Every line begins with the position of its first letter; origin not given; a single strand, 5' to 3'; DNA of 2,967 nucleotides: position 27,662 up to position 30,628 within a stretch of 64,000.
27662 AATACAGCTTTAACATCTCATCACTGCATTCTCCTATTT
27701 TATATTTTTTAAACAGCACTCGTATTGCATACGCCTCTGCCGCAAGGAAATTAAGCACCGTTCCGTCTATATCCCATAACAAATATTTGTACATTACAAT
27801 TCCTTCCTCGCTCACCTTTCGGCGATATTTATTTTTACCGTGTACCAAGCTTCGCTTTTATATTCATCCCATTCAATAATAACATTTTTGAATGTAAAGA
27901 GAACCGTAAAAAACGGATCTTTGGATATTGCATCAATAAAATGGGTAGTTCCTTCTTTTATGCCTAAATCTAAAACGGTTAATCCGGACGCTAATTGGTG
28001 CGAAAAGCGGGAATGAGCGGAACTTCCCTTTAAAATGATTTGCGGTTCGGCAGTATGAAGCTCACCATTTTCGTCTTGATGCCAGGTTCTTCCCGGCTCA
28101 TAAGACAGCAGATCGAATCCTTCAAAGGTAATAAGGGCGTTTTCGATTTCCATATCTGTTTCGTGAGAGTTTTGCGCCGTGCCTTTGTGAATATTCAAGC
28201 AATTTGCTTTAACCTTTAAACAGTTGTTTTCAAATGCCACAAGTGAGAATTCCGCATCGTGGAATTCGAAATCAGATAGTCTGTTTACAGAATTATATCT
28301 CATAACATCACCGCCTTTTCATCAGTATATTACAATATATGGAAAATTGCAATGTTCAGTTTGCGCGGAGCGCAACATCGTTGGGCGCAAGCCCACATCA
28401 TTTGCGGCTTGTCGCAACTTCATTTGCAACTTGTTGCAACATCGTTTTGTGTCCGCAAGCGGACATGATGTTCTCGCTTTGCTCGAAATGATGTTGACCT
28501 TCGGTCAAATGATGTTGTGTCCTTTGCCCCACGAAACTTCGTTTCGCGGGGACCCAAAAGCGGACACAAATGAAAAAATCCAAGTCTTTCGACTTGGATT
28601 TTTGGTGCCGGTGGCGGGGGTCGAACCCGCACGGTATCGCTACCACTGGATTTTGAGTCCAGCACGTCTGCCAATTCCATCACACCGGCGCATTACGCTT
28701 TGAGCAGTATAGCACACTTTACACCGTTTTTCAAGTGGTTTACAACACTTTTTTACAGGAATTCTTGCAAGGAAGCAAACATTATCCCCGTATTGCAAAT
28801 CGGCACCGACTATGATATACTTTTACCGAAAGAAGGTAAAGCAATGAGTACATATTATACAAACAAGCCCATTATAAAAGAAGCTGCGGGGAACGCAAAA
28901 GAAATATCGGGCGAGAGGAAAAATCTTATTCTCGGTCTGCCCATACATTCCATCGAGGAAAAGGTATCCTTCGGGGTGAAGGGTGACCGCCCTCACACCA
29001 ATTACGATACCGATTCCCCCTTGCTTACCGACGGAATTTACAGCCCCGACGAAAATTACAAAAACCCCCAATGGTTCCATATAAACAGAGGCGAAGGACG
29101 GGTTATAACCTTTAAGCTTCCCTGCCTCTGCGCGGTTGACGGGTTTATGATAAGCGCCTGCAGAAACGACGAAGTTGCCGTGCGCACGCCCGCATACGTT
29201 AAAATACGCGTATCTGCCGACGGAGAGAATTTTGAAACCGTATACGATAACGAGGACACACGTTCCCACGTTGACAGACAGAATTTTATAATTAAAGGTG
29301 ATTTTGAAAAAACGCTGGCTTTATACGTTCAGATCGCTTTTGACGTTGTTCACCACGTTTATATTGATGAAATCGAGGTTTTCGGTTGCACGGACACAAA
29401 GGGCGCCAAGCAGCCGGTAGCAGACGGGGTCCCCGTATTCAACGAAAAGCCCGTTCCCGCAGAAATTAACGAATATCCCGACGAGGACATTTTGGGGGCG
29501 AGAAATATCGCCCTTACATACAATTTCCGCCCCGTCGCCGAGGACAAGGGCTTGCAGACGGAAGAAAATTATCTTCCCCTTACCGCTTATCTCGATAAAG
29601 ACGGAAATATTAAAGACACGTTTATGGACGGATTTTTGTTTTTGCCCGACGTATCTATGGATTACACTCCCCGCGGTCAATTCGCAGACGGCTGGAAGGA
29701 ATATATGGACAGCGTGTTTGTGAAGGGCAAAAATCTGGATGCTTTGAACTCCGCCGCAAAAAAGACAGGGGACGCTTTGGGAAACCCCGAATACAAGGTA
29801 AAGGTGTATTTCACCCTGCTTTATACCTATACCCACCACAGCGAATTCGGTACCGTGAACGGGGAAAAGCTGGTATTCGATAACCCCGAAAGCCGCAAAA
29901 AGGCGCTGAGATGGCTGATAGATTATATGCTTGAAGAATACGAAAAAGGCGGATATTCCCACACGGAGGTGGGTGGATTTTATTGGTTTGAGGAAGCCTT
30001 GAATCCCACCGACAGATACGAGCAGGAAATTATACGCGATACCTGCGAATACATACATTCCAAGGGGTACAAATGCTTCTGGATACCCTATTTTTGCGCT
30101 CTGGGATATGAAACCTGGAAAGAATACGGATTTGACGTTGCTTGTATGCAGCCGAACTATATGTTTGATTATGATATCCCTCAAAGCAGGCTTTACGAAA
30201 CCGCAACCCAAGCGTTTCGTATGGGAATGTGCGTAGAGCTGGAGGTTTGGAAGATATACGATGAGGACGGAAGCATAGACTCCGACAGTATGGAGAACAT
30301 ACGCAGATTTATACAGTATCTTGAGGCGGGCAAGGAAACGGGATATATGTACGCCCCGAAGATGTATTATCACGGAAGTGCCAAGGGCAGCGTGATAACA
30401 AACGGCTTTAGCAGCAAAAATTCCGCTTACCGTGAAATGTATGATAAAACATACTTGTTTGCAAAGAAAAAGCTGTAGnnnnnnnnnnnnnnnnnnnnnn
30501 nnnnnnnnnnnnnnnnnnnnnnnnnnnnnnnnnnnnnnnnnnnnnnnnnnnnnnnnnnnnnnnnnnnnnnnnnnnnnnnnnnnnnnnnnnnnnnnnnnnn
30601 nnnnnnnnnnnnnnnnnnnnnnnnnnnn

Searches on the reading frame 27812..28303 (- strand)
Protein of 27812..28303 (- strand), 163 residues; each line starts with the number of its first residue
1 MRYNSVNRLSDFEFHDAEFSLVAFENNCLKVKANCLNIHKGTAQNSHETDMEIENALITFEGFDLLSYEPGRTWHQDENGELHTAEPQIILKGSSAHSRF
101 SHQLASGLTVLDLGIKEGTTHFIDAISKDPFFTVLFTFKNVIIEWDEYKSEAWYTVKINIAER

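Call 13: search_protein_families(library=pfam, proteins=[window:27812-28303:-], max_evalue=0.01)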
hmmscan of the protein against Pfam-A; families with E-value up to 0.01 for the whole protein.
window:27812-28303:- (163 aa): 0 families

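Call 14: find_homologous_proteins(query=window:27812-28303:-)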
Query window:27812-28303:- (163 aa): 103 proteins with E <= 0.001 among 112 candidates.
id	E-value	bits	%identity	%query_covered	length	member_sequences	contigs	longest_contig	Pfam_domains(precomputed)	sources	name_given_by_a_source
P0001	8.5e-106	369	100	100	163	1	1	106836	-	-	-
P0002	4.5e-79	282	80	99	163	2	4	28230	-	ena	-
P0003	1.5e-70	254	74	95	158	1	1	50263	-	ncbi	-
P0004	6.2e-70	252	74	95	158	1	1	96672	-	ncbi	-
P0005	6.8e-70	252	72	95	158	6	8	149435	-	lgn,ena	-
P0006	3.7e-69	250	72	95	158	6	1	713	-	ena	-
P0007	4.5e-69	249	73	95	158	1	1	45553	-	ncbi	-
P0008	5.6e-69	249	72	96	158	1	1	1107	-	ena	-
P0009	6.5e-69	249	72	96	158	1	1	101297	-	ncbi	-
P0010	1.1e-67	245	70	95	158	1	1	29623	-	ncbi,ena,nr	ncbi:MAG: hypothetical protein J6L81_03175 [Clostridia bacterium]|nr:hypothetical protein [Clostridi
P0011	2.8e-67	243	71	94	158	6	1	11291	-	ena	-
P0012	8.7e-67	242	71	96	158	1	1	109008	-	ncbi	-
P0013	1.5e-66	241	71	95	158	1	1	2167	-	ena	-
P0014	2.1e-66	241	70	95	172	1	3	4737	-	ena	-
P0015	3.5e-66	240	70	95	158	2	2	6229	-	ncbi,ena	-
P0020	2.9e-64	234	68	96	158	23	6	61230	-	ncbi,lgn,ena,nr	ncbi:MAG: hypothetical protein II987_00100 [Clostridia bacterium]|nr:hypothetical protein [Clostridi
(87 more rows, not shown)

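Call 15: find_encoding_contigs(protein=P0002, flank=4000, max_places=3)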
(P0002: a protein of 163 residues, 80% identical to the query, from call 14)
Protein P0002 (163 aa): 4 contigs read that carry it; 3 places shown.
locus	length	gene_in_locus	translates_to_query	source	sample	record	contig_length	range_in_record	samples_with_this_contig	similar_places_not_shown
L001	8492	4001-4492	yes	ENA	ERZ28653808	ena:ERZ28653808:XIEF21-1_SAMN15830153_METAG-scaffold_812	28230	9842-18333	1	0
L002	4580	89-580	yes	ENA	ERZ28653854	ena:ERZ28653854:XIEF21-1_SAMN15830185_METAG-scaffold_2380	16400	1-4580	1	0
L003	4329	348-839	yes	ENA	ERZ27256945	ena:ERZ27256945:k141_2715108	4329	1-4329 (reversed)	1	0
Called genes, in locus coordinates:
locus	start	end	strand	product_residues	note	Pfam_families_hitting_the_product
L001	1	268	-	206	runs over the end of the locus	PF13353:Fer4_12, PF04055:Radical_SAM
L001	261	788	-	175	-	-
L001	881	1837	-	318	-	-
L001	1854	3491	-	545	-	PF16147:DUF4855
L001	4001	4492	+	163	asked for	-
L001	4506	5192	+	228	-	PF00702:Hydrolase, PF13419:HAD_2, PF13242:Hydrolase_like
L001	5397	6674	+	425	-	PF08486:SpoIID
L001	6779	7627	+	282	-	-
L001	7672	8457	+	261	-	PF08486:SpoIID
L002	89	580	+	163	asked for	-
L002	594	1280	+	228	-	PF00702:Hydrolase, PF13419:HAD_2, PF13242:Hydrolase_like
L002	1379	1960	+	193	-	-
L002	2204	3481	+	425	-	PF08486:SpoIID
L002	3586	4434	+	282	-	-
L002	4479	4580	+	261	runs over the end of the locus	PF08486:SpoIID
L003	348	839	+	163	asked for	-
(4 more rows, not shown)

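Call 16: find_encoding_contigs(protein=P0005, flank=4000, max_places=3)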
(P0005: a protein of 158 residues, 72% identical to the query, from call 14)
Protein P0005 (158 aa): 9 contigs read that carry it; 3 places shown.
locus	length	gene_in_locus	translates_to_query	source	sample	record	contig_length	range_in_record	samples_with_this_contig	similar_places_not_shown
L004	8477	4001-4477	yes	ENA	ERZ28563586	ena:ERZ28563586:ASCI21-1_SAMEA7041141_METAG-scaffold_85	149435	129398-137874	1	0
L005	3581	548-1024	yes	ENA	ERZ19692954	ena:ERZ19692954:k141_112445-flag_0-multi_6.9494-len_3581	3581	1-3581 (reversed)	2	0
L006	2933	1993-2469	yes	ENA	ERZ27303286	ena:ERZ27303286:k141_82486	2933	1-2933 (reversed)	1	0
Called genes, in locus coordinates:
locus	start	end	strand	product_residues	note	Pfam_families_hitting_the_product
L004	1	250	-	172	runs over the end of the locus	PF14278:TetR_C_8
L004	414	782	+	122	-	-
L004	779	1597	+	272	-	-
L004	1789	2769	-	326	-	PF02540:NAD_synthase (weak), PF00958:GMP_synt_C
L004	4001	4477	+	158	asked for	-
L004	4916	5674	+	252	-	PF00497:SBP_bac_3, PF10613:Lig_chan-Glu_bd, PF12974:Phosphonate-bd (faint)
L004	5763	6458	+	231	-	PF00528:BPD_transp_1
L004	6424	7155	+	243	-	PF02463:SMC_N, PF00005:ABC_tran, PF09818:ABC_ATPase (faint), PF13175:AAA_15 (faint), PF13304:AAA_21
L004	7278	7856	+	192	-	PF18306:LDcluster4, PF03641:Lysine_decarbox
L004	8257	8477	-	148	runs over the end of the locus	PF09719:C_GCAxxG_C_C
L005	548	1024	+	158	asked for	-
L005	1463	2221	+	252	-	PF00497:SBP_bac_3, PF10613:Lig_chan-Glu_bd, PF12974:Phosphonate-bd (faint)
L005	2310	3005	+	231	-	PF00528:BPD_transp_1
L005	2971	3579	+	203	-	?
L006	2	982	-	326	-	PF02540:NAD_synthase (weak), PF00958:GMP_synt_C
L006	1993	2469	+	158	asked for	-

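Call 17: find_encoding_contigs(protein=P0020, flank=4000, max_places=3)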
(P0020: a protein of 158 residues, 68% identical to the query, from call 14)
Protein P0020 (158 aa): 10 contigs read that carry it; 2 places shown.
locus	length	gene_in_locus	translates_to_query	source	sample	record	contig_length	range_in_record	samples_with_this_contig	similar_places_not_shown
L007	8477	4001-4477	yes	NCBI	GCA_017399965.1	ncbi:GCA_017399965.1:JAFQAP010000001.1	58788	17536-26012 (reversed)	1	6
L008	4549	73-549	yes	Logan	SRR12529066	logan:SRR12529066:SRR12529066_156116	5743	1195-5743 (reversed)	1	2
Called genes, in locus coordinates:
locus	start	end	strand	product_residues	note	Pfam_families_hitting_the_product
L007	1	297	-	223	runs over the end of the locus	PF01551:Peptidase_M23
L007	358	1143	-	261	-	PF08486:SpoIID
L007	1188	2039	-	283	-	-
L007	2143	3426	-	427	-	PF08486:SpoIID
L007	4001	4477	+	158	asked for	-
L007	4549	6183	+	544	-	PF16147:DUF4855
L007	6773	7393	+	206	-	PF13353:Fer4_12, PF04055:Radical_SAM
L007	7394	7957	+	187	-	-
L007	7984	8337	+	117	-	-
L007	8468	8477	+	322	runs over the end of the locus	PF04392:ABC_sub_bind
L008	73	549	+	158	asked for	-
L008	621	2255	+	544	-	PF16147:DUF4855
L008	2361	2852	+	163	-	-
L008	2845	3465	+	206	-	PF13353:Fer4_12, PF04055:Radical_SAM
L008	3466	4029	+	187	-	-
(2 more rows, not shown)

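Call 23: find_related_loci(query=A1, collection=genome_contigs, flank=3000)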
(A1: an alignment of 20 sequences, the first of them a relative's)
Query A1 (163 aa) in genome_contigs; peptide patterns used: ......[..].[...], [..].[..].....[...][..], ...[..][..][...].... (x = any residue, [..] = any of these).
204 stretches matched a pattern; 100 encode a relative of the query (tblastn E <= 1e-3); the best 80 are kept; 80 distinct loci.
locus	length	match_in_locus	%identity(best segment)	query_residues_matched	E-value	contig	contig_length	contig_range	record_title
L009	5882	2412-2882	72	1-157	3e-75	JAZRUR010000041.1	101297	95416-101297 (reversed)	MAG: Eubacteriales bacterium isolate T1900045336_YK20190025.MAGScoT_cleanbin_000042 SGB_6607_k141_2736192, whole genome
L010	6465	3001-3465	72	1-155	6e-74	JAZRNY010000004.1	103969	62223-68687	MAG: Acutalibacteraceae bacterium isolate T1900045400_YK20190090.MAGScoT_cleanbin_000003 SGB_6975_k141_997827, whole gen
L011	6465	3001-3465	70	1-155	2e-73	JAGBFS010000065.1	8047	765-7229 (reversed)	MAG: Clostridia bacterium isolate RGIG9077 Water_deer_Rectum.Co__c390059, whole genome shotgun sequence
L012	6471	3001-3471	70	1-157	5e-72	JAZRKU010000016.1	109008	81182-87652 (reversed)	MAG: Acutalibacteraceae bacterium isolate T1900045445_YK20190136.MAGScoT_cleanbin_000034 SGB_7146_k141_1769670, whole ge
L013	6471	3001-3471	68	1-157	4e-70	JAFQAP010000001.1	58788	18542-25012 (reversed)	MAG: Clostridia bacterium isolate RGIG1645 Goat_Cecum-1__c17, whole genome shotgun sequence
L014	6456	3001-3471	68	1-157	2e-69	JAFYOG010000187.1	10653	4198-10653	MAG: Clostridia bacterium isolate RGIG7271 Water_buffalos_Cecum-4__c648348, whole genome shotgun sequence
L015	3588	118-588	68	1-157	9e-68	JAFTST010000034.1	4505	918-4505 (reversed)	MAG: Clostridia bacterium isolate RGIG4116 Roe_deer_Cecum.Co__c1274937, whole genome shotgun sequence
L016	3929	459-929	66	1-157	1e-66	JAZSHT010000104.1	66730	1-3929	MAG: Eubacteriales bacterium isolate T1900044574_TS20190040.MAGScoT_cleanbin_000048 SGB_476_k141_378932, whole genome sh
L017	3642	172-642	66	1-157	2e-66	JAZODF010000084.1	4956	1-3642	MAG: Eubacteriales bacterium isolate T1900044752_TS20190418.MAGScoT_cleanbin_000046 SGB_2247_k141_372781, whole genome s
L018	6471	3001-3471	64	1-157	4e-65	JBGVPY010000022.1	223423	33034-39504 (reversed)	MAG: Eubacteriales bacterium isolate fecal_MAG_177 fecal_MAG_177_contig_0022, whole genome shotgun sequence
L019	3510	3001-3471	61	1-157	3e-64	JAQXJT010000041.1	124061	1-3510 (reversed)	MAG: bacterium isolate SUG1258 k141_6484022, whole genome shotgun sequence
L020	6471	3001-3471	61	1-157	2e-63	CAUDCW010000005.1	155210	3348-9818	MAG TPA_asm: uncultured Oscillospiraceae bacterium isolate ERR9578160_bin.19_MetaWRAP_v1.3_MAG genome assembly, contig:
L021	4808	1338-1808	64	1-157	8e-63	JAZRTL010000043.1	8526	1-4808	MAG: Eubacteriales bacterium isolate T1900045342_YK20190032.MAGScoT_cleanbin_000029 SGB_6661_k141_409066, whole genome s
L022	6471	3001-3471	60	1-157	2e-62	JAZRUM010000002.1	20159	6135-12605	MAG: Faecousia sp. isolate T1900045336_YK20190025.MAGScoT_cleanbin_000087 SGB_6612_k141_3108896, whole genome shotgun se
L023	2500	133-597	61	1-155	3e-62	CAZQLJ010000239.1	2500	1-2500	MAG TPA_asm: uncultured Clostridium sp. isolate SRP315200_co2_593 genome assembly, contig: NODE_93289_length_2500_cov_9.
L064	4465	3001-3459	44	1-154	1e-40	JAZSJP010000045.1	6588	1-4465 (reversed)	MAG: Eubacteriales bacterium isolate T1900044564_TS20190030.MAGScoT_cleanbin_000039 SGB_388_k141_952097, whole genome sh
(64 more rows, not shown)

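Call 28: predict_structure(alignment_id=A1)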
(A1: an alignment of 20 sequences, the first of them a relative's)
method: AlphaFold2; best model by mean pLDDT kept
length: 163 residues; sequences in the alignment: 20
mean_pLDDT: 93.8   pTM: 0.85
mean pLDDT of the five models: 93.8, 93.3, 93.1, 92.8, 92.4
residues with pLDDT >= 90: 139; 70-90: 17; 50-70: 6; < 50: 1
segments of 3 or more residues with pLDDT < 50: none
pLDDT, mean of each block of 10 residues (from residue 1): 93 97 97 98 95 98 98 90 90 97 97 96 96 98 97 77 54
secondary structure, 60 per line:
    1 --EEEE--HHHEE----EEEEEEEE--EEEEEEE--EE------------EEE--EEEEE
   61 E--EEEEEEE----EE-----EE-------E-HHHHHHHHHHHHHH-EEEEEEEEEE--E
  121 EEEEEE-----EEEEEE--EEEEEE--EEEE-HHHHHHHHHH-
elements in order: E3-6 E18-25 E28-34 E51-53 E56-61 E64-70 H93-106 E108-117 E120-126 E132-137 E140-145 E148-151 H153-162

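Call 32: fold_search(model_id=the predicted structure, library=pdb)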
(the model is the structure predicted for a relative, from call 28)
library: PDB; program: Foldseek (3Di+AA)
matches with E <= 10: 1217; with E <= 0.001: 0
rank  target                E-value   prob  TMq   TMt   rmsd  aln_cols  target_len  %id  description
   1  1g74                  5.8e-02  0.44  0.17  0.21  16.8       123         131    8  Toward changing specificity: adipocyte lipid binding protein mutant, oleic acid bound form (released 2003-06-10)
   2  8epv                  8.1e-02  0.25  0.18  0.21  15.3       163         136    8  2.2 A crystal structure of the lipocalin cat allergen Fel d 7 (released 2023-04-05)
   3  6gn5                  8.1e-02  0.23  0.20  0.19  15.9       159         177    8  CRYSTAL STRUCTURE OF HUMAN GRAMD1C START DOMAIN (released 2019-06-19)
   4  7b28_F                8.1e-02  0.16  0.18  0.18  19.0       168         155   12  Complement inhibitor CirpA3 from Rhipicephalus pulchellus (released 2021-12-08)
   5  1icn                  1.2e-01  0.23  0.17  0.20  15.8       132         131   12  ESCHERICHIA COLI-DERIVED RAT INTESTINAL FATTY ACID BINDING PROTEIN WITH BOUND MYRISTATE AT 1.5 A RESOLUTION AND I-FABPAR (released 1994-01-31)
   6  1alb                  1.2e-01  0.20  0.18  0.21  15.2       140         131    8  CRYSTAL STRUCTURE OF RECOMBINANT MURINE ADIPOCYTE LIPID-BINDING PROTEIN (released 1993-10-31)
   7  4u9c_A                1.2e-01  0.13  0.15  0.10  15.5       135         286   14  STRUCTURE OF THE LBPB N-LOBE FROM NEISSERIA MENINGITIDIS (released 2014-10-22)
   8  2vld_A                1.3e-01  0.16  0.21  0.17  18.0       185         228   10  crystal structure of a repair endonuclease from Pyrococcus abyssi (released 2009-05-19)
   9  5hz6                  1.4e-01  0.25  0.18  0.21  15.9       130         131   10  FABP4 in complex with 6-Chloro-2-isopropyl-4-(3-isopropyl-phenyl)-quinoline-3-carboxylic acid (released 2016-12-14)
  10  5edc                  1.5e-01  0.23  0.18  0.21  16.4       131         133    9  human FABP4 in complex with 6-Chloro-4-phenyl-2-piperidin-1-yl-quinoline-3-carboxylic acid at 1.29A (released 2016-03-09)
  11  3cqn_A                1.5e-01  0.09  0.14  0.15  15.4       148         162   11  Crystal Structure of the Lipocalin domain of Violaxanthin de-epoxidase (VDE) at pH7 (released 2009-04-21)
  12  7fyw_A                1.5e-01  0.30  0.18  0.21  16.8       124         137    7  Crystal Structure of apo mouse FABP5, twinned in P21 with beta=90deg (released 2023-06-14)
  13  9miw                  1.5e-01  0.23  0.16  0.19  16.6       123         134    9  Fatty Acid Binding Protein 4 (FABP4) Complexed with Perfluorooctanoic Acid (PFOA) (released 2025-06-11)
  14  1dc9                  1.5e-01  0.18  0.17  0.21  16.3       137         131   13  PROPERTIES AND CRYSTAL STRUCTURE OF A BETA-BARREL FOLDING MUTANT, V60N INTESTINAL FATTY ACID BINDING PROTEIN (IFABP) (released 2000-03-20)
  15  1yem_B                1.6e-01  0.44  0.27  0.27  13.7       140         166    8  Conserved hypothetical protein Pfu-838710-001 from Pyrococcus furiosus (released 2005-01-11)
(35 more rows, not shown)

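Call 49: search_protein_families(library=ncbifam, proteins=[window:27812-28303:-], max_evalue=1)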
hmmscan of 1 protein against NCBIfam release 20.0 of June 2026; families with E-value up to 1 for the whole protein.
window:27812-28303:- (163 aa): 0 families

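Call 50: search_protein_families(library=padloc, proteins=[window:27812-28303:-], max_evalue=1)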
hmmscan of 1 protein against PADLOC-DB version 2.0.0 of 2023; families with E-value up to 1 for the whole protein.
window:27812-28303:- (163 aa): 0 families

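Call 54: find_related_loci(query=A1, collection=viral_contigs, flank=3000)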
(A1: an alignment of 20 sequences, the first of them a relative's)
Query A1 (163 aa) in viral_contigs; peptide patterns used: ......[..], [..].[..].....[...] (x = any residue, [..] = any of these).
36 stretches matched a pattern, but none encodes a relative of the query by tblastn (E <= 1e-3).

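Call 60: search_solved_structures(query=A1, max_evalue=10)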
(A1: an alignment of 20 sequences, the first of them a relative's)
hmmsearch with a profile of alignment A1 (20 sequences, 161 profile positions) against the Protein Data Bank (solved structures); distinct sequences matched with E-value up to 10: 7.
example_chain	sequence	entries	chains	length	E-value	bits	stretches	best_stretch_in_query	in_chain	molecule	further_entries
5t7v_LC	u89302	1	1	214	0.41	13.5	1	65-106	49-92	50S ribosomal protein L3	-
5tcu_LC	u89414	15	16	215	0.41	13.4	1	65-106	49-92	50S ribosomal protein L3 | Large ribosomal subunit protein uL3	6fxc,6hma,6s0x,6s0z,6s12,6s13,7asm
6ddd_L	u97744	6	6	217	0.42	13.4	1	65-106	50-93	50S ribosomal protein L3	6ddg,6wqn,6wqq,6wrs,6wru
5li0_E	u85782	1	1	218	0.42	13.4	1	65-106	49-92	50S ribosomal protein L3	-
7ttw_L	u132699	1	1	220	0.43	13.4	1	65-106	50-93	50S ribosomal protein L3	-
4wce_B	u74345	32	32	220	0.43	13.4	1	65-106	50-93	50S ribosomal protein L3 | Large ribosomal subunit protein uL3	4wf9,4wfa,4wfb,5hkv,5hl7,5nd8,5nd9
9f5x_A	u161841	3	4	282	1.7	11.4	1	32-70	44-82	NADH:ubiquinone oxidoreductase 24 kD subunit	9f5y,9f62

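Call 62: search_protein_families(library=phrogs, proteins=[window:27812-28303:-], max_evalue=1)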
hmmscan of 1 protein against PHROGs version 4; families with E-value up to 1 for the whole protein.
window:27812-28303:- (163 aa): 0 families

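Call 64: fold_search(model_id=the predicted structure, library=viral)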
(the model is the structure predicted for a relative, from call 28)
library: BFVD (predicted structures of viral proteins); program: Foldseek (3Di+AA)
matches with E <= 10: 954; with E <= 0.001: 0
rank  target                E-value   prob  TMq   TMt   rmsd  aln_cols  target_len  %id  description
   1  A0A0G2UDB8            5.1e-02  0.09  0.15  0.05  17.1       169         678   11  Protein UL112 [Human cytomegalovirus]
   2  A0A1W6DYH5            7.1e-02  0.44  0.17  0.28  11.5       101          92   14  Uncharacterized protein [Aeromonas phage phiA8-29]
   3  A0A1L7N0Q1            7.9e-02  0.14  0.17  0.08  14.6       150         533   11  ribonuclease H [Ralstonia phage RP12]
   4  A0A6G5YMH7            7.9e-02  0.12  0.15  0.08  15.5       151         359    7  (no name in the UniProt tables at hand)
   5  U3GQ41                8.3e-02  0.11  0.17  0.14  18.1       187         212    9  Protein U79 [Suid betaherpesvirus 2]
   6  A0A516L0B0            1.2e-01  0.23  0.22  0.26  14.1       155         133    9  (no name in the UniProt tables at hand)
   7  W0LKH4                1.2e-01  0.21  0.18  0.26  11.2        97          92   16  (no name in the UniProt tables at hand)
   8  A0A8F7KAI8            1.2e-01  0.08  0.16  0.10  17.5       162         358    9  UL112.1 [Panine betaherpesvirus 2]
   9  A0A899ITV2            1.3e-01  0.66  0.22  0.37   7.1        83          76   12  (no name in the UniProt tables at hand)
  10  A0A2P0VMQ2            1.3e-01  0.21  0.21  0.09  15.4       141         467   10  Uncharacterized protein [Tetraselmis virus 1]
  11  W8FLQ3                1.3e-01  0.10  0.17  0.11  21.0       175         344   12  U79 [Human betaherpesvirus 6A]
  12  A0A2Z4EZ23            1.4e-01  0.08  0.14  0.09  15.5       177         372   12  (no name in the UniProt tables at hand)
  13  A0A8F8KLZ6            1.4e-01  0.33  0.24  0.17  17.4       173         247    7  CYTH domain-containing protein [Clandestinovirus]
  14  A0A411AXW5            1.5e-01  0.80  0.25  0.41   8.0        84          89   11  Uncharacterized protein [Streptomyces phage WheeHeim]
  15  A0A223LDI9            1.7e-01  0.23  0.24  0.25  12.3       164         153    8  Uncharacterized protein [Bacillus phage PBS1]
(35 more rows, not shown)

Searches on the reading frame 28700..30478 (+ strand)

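Call 13: search_protein_families(library=pfam, proteins=[window:28700-30478:+], max_evalue=0.01)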
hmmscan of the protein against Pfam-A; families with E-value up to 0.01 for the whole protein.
window:28700-30478:+ (592 aa): 1 family
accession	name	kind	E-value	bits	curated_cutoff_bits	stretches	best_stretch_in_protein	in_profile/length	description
PF16147.10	DUF4855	-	2.5e-83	280.3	27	1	269-585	1-312/313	Domain of unknown function (DUF4855)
